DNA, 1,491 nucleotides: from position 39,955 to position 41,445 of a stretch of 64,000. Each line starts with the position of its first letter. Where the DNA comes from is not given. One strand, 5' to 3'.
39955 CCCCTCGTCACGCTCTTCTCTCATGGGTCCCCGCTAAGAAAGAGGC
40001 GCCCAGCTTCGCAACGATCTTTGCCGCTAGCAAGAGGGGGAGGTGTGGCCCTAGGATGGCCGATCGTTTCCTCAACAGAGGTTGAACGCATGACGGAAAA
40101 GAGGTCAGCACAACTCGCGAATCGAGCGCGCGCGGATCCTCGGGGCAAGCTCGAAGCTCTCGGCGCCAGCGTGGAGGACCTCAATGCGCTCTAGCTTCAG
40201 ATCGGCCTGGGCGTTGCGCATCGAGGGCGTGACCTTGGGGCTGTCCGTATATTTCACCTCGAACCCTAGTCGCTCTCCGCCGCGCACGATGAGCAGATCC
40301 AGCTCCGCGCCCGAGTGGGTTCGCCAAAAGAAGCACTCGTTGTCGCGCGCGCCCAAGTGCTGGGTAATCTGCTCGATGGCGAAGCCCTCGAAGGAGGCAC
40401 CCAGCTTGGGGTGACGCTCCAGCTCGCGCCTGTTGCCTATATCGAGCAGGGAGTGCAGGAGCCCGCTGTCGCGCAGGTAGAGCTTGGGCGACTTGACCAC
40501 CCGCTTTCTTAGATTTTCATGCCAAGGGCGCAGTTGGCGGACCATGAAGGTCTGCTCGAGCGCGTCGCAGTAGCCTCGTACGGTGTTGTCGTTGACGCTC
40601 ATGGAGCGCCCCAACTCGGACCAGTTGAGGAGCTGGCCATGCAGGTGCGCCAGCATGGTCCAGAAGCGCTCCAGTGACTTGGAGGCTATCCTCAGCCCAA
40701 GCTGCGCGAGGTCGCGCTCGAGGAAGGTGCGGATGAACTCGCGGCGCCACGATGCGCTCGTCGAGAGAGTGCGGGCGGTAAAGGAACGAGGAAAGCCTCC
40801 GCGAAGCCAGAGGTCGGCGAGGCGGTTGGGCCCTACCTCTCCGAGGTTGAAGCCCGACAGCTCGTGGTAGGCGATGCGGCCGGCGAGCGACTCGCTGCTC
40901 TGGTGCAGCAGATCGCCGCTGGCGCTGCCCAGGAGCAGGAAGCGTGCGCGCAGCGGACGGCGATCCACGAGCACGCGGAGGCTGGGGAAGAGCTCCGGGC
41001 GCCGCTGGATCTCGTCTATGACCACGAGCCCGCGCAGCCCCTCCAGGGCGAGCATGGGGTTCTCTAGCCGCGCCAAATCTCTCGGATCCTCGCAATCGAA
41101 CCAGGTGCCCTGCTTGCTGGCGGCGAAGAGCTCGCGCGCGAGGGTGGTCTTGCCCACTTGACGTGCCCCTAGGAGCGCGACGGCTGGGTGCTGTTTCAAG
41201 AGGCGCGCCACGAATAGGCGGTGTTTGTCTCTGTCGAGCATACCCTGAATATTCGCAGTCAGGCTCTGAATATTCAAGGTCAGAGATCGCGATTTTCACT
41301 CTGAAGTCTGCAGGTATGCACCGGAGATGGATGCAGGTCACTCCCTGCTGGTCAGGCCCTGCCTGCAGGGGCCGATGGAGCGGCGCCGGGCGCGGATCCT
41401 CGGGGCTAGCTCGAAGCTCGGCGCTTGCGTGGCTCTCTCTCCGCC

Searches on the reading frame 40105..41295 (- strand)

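Call 29: search_protein_families(library=pfam, proteins=[window:40105-41295:-], max_evalue=0.001)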
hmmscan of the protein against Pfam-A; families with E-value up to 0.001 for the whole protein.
window:40105-41295:- (396 aa): 3 families
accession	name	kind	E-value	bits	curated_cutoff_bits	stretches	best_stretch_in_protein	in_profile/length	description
PF13635.12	DUF4143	-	1.1e-46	158.9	28.1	1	193-349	1-159/160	Domain of unknown function (DUF4143)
PF13173.12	AAA_14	-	1.5e-23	83.7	27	1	36-154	2-128/129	AAA domain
PF13191.12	AAA_16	-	0.00041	21.3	32.6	0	35-66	23-55/167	AAA ATPase domain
